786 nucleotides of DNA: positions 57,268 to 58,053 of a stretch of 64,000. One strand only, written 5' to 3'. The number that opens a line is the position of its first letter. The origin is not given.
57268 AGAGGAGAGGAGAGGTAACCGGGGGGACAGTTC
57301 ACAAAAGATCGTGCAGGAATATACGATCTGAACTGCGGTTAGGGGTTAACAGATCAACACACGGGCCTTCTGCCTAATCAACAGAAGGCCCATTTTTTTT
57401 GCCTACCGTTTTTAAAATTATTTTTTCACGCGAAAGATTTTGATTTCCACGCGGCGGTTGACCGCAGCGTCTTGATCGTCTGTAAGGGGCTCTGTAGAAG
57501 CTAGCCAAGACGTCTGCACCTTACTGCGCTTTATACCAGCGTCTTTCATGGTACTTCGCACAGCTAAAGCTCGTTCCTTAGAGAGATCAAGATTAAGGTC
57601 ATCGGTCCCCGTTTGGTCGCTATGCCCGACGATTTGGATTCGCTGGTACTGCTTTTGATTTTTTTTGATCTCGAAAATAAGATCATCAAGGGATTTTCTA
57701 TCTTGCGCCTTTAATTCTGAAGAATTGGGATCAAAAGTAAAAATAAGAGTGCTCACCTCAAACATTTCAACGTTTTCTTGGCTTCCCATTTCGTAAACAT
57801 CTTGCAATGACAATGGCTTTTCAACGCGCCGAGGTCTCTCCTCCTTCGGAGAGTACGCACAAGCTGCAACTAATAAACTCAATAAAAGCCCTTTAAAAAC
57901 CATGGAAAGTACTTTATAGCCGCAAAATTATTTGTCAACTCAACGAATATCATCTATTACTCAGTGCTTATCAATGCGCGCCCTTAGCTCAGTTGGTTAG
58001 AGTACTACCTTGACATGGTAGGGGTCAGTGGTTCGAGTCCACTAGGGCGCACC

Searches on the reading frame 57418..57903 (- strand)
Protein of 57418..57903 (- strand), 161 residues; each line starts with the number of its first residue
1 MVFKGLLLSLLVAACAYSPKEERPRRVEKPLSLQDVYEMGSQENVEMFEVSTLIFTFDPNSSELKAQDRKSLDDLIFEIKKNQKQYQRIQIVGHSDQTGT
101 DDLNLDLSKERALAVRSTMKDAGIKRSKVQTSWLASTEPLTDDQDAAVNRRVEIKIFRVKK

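Call 7: find_encoding_contigs(protein=window:57418-57903:-, flank=3000, max_places=6)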
Protein window:57418-57903:- (161 aa): 1 contig read that carries it; 1 place shown.
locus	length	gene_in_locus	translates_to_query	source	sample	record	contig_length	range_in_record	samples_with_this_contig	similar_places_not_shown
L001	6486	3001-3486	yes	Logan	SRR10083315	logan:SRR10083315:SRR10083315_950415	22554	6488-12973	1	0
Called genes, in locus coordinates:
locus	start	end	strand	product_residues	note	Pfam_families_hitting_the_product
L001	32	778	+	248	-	PF16538:FlgT_C (faint)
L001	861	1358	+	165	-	PF02698:DUF218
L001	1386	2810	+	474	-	PF00989:PAS (weak), PF08448:PAS_4 (faint), PF13426:PAS_9 (weak), PF14598:PAS_11 (weak), PF08447:PAS_3, PF00512:HisKA, PF02518:HATPase_c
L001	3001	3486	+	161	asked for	PF00691:OmpA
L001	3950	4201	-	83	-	PF00462:Glutaredoxin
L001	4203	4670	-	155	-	PF01878:EVE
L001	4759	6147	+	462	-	PF00206:Lyase_1, PF10415:FumaraseC_C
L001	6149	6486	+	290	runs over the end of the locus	-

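Call 12: find_related_loci(query=window:57418-57900:-, collection=metagenome_contigs, flank=3000)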
Query window:57418-57900:- (160 aa) in metagenome_contigs; peptide patterns used: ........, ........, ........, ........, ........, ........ (x = any residue, [..] = any of these).
207 stretches matched a pattern; 3 encode a relative of the query (tblastn E <= 1e-3); 3 distinct loci.
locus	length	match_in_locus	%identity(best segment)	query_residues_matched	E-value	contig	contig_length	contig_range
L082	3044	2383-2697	35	53-155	4e-19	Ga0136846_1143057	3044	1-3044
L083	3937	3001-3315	35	53-155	2e-17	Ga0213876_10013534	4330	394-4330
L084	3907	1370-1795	25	7-152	5e-6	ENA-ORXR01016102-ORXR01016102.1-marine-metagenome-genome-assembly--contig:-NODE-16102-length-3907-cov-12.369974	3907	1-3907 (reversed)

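Call 13: find_homologous_proteins(query=window:57418-57900:-, max_evalue=1e-10)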
Query window:57418-57900:- (160 aa): 2 proteins with E <= 1e-10 among 72 candidates.
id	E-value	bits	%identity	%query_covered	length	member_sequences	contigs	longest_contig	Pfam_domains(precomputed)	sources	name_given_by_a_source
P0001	2.2e-96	337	100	100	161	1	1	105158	PF00691.26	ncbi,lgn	-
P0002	6.6e-37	144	57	81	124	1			PF00691.26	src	-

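Call 14: find_encoding_contigs(protein=P0002, flank=3000)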
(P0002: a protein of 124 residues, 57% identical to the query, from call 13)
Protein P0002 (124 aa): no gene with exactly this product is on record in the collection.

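Call 16: find_homologous_proteins(query=P0003, max_evalue=1e-15)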
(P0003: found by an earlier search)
Query P0003 (83 aa): 370 proteins with E <= 1e-15 among 495 candidates; the best 120 are listed.
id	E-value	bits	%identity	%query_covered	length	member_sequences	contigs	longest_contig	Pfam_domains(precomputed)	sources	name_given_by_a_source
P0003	2.4e-47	175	100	100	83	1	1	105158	PF00462.31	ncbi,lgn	-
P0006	6.1e-35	136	76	100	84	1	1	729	PF00462.31,PF13417.13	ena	-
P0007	1.1e-34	135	75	100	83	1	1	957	PF00462.31,PF05768.21,PF13417.13,PF13409.13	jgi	-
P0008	1.1e-34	135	75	100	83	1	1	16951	PF00462.31,PF05768.21,PF13417.13,PF13409.13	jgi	jgi:glutaredoxin 3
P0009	2.9e-34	134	75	100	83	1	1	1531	PF00462.31,PF05768.21,PF13417.13,PF13409.13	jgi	jgi:glutaredoxin 3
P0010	2.9e-34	134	73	100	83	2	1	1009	PF00462.31,PF05768.21,PF13417.13,PF13409.13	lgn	-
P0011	7.9e-34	132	72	100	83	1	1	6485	PF00462.31,PF13192.13,PF05768.21,PF13417.13,PF13409.13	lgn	-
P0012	1.1e-32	129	70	100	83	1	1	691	PF00462.31,PF13192.13,PF05768.21,PF13417.13,PF13409.13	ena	-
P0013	1.5e-32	128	72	100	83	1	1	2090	PF00462.31,PF13192.13,PF05768.21,PF13417.13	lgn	-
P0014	1.6e-32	128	71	100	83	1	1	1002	PF00462.31,PF05768.21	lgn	-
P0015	6.7e-32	126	73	99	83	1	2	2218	PF00462.31,PF05768.21,PF13417.13,PF13409.13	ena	-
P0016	8.0e-32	126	71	100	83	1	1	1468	PF00462.31,PF05768.21,PF13417.13,PF13409.13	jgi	jgi:glutaredoxin 3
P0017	3.2e-28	114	65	100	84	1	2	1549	PF00462.31,PF05768.21,PF13417.13,PF13409.13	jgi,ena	-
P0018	7.3e-28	113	65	100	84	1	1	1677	PF00462.31,PF13409.13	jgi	-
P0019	8.0e-28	113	64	100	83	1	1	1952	PF00462.31,PF13417.13,PF13409.13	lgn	-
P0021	4.5e-27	111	65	99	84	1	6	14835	PF00462.31,PF13417.13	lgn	-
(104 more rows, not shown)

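Call 17: find_encoding_contigs(protein=P0008, flank=4000, max_places=3)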
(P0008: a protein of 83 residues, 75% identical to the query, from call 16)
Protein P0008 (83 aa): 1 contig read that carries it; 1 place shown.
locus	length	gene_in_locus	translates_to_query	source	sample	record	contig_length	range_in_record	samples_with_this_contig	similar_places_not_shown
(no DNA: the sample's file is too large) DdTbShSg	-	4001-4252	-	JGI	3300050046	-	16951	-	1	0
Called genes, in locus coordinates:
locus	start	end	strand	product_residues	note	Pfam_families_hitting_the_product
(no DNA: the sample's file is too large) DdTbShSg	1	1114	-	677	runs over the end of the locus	PF00580:UvrD-helicase, PF01443:Viral_helicase1 (faint), PF13245:AAA_19, PF13604:AAA_30 (faint), PF13087:AAA_12 (faint), PF13361:UvrD_C, PF13538:UvrD_C_2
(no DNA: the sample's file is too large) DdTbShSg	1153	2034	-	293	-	-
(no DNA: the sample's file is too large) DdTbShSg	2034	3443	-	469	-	PF00206:Lyase_1, PF10415:FumaraseC_C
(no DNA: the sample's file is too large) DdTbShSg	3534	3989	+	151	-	PF01878:EVE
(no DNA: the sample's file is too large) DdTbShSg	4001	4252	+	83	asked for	PF05768:Glrx-like (weak), PF00462:Glutaredoxin, PF13417:GST_N_3 (weak), PF13409:GST_N_2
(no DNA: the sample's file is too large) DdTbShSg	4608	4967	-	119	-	PF00691:OmpA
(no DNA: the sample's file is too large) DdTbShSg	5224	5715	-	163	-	-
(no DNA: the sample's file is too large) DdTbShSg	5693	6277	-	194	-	PF21948:LplA-B_cat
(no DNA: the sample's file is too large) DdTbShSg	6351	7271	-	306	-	PF16538:FlgT_C (faint)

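Call 18: find_encoding_contigs(protein=P0011, flank=4000, max_places=3)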
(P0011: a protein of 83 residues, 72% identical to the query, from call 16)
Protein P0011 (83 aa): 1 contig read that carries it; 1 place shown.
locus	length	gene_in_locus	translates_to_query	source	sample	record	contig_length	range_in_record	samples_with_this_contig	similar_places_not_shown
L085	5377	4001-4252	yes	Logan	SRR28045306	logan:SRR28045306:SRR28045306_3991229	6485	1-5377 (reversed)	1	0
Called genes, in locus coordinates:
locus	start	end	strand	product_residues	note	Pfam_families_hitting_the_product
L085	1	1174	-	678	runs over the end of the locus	PF00580:UvrD-helicase, PF01443:Viral_helicase1 (faint), PF13245:AAA_19, PF13604:AAA_30 (faint), PF13087:AAA_12 (faint), PF13361:UvrD_C, PF13538:UvrD_C_2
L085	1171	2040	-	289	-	-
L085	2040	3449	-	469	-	PF00206:Lyase_1, PF10415:FumaraseC_C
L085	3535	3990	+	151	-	PF01878:EVE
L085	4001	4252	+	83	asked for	PF05768:Glrx-like (weak), PF13192:Thioredoxin_3 (faint), PF00462:Glutaredoxin, PF13417:GST_N_3 (weak), PF13409:GST_N_2 (weak)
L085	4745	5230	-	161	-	PF00691:OmpA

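Call 19: find_encoding_contigs(protein=P0013, flank=4000, max_places=3)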
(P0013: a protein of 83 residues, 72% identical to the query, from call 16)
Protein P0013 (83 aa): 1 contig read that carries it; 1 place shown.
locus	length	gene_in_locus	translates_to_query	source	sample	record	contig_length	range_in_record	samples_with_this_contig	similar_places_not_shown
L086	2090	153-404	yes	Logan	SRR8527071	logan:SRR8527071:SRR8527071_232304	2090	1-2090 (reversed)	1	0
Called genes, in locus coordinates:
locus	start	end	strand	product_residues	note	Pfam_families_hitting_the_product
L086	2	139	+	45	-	?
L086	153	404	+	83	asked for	PF05768:Glrx-like (faint), PF13192:Thioredoxin_3 (weak), PF00462:Glutaredoxin, PF13417:GST_N_3 (weak)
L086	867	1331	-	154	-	PF00691:OmpA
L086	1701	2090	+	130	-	?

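Call 22: find_encoding_contigs(protein=P0015, flank=3000, max_places=3)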
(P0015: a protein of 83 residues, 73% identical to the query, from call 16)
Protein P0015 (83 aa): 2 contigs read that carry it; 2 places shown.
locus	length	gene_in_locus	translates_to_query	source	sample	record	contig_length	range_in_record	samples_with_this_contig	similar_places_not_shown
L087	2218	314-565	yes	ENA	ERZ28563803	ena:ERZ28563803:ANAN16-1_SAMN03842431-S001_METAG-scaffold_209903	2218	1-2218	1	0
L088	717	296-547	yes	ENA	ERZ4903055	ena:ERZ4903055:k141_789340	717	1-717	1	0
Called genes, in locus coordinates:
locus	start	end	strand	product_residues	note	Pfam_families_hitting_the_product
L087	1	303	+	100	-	?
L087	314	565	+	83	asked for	PF05768:Glrx-like (weak), PF00462:Glutaredoxin, PF13417:GST_N_3, PF13409:GST_N_2 (weak)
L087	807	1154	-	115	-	PF13683:rve_3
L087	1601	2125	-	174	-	PF13565:HTH_32 (weak)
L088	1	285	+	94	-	?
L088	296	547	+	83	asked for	PF05768:Glrx-like (weak), PF00462:Glutaredoxin, PF13417:GST_N_3, PF13409:GST_N_2 (weak)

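Call 23: find_encoding_contigs(protein=P0009, flank=3000, max_places=3)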
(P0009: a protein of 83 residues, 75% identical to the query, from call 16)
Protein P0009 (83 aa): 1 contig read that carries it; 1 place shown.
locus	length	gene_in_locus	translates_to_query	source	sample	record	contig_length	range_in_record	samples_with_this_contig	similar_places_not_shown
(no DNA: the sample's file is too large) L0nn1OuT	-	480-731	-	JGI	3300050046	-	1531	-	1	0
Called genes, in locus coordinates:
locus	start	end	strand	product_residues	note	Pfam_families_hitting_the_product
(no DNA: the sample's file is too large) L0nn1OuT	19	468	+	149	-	PF01878:EVE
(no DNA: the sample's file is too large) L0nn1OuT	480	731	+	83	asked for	PF05768:Glrx-like (weak), PF00462:Glutaredoxin, PF13417:GST_N_3 (weak), PF13409:GST_N_2 (weak)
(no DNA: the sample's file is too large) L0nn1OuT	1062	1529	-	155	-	?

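Call 24: find_encoding_contigs(protein=P0016, flank=3000, max_places=3)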
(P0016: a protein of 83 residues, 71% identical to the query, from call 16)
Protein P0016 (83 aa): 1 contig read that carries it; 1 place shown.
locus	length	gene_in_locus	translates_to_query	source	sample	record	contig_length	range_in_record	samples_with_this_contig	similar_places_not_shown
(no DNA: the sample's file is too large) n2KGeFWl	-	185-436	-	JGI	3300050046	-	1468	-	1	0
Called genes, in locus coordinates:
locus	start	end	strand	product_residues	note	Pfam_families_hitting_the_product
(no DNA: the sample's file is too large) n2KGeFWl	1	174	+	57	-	?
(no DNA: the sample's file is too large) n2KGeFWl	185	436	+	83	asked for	PF05768:Glrx-like (weak), PF00462:Glutaredoxin, PF13417:GST_N_3 (weak), PF13409:GST_N_2 (weak)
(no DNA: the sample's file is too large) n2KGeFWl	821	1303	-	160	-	PF00691:OmpA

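Call 28: find_encoding_contigs(protein=P0010, flank=3000, max_places=4)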
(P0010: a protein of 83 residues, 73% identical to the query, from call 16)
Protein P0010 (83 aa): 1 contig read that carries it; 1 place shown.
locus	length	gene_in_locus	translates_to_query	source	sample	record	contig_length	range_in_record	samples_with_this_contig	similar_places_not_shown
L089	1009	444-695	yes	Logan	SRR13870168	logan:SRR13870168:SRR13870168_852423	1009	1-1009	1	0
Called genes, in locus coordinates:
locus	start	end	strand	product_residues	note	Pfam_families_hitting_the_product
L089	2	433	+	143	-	?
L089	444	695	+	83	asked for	PF05768:Glrx-like (weak), PF00462:Glutaredoxin, PF13417:GST_N_3 (weak), PF13409:GST_N_2 (weak)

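Call 29: find_encoding_contigs(protein=P0014, flank=3000, max_places=4)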
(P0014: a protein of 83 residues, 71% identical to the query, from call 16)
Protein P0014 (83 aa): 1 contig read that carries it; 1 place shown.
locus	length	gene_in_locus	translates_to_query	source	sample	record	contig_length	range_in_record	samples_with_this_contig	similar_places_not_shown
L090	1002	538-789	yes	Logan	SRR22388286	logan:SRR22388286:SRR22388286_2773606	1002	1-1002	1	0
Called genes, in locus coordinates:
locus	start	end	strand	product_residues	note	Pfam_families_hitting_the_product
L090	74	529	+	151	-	PF01878:EVE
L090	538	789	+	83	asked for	PF05768:Glrx-like (weak), PF00462:Glutaredoxin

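Call 30: find_encoding_contigs(protein=P0021, flank=3000, max_places=6)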
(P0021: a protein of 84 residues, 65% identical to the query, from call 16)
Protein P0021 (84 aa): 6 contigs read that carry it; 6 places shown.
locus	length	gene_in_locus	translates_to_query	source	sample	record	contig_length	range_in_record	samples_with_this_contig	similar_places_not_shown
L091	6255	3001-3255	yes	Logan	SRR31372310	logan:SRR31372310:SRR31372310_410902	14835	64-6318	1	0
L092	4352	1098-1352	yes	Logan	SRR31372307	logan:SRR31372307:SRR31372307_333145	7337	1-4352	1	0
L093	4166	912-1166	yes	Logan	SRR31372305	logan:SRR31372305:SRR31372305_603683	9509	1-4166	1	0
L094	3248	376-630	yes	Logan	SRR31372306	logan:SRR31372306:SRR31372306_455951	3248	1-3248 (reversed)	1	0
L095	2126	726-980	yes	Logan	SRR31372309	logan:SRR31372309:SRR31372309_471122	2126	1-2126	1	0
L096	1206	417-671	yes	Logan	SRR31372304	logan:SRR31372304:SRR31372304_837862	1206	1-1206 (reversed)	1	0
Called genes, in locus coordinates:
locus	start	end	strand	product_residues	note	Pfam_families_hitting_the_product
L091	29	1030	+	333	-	PF01207:Dus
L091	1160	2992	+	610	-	PF00324:AA_permease, PF13520:AA_permease_2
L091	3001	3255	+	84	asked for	PF00462:Glutaredoxin, PF13417:GST_N_3 (weak)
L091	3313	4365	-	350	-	PF01207:Dus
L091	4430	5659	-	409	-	-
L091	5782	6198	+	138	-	PF00072:Response_reg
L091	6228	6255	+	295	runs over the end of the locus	PF08668:HDOD, PF01966:HD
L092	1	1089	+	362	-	?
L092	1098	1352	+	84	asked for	PF00462:Glutaredoxin, PF13417:GST_N_3 (weak)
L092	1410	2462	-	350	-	PF01207:Dus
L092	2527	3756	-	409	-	-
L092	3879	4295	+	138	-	PF00072:Response_reg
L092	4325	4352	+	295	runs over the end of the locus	PF08668:HDOD, PF01966:HD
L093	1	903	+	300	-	?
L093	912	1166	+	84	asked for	PF00462:Glutaredoxin, PF13417:GST_N_3 (weak)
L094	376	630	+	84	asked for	PF00462:Glutaredoxin, PF13417:GST_N_3 (weak)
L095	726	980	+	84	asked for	PF00462:Glutaredoxin, PF13417:GST_N_3 (weak)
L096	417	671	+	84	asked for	PF00462:Glutaredoxin, PF13417:GST_N_3 (weak)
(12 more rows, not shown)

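Call 50: find_encoding_contigs(protein=P0019, flank=3000, max_places=4)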
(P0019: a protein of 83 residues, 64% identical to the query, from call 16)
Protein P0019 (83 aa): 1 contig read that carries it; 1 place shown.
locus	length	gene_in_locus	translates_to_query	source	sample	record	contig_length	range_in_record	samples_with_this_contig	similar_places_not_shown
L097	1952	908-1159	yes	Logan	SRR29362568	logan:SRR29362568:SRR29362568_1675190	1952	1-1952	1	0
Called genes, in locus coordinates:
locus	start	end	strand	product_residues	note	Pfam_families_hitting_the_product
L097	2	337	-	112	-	?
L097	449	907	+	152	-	PF01878:EVE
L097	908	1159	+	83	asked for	PF00462:Glutaredoxin, PF13417:GST_N_3 (weak), PF13409:GST_N_2 (weak)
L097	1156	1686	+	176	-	PF02698:DUF218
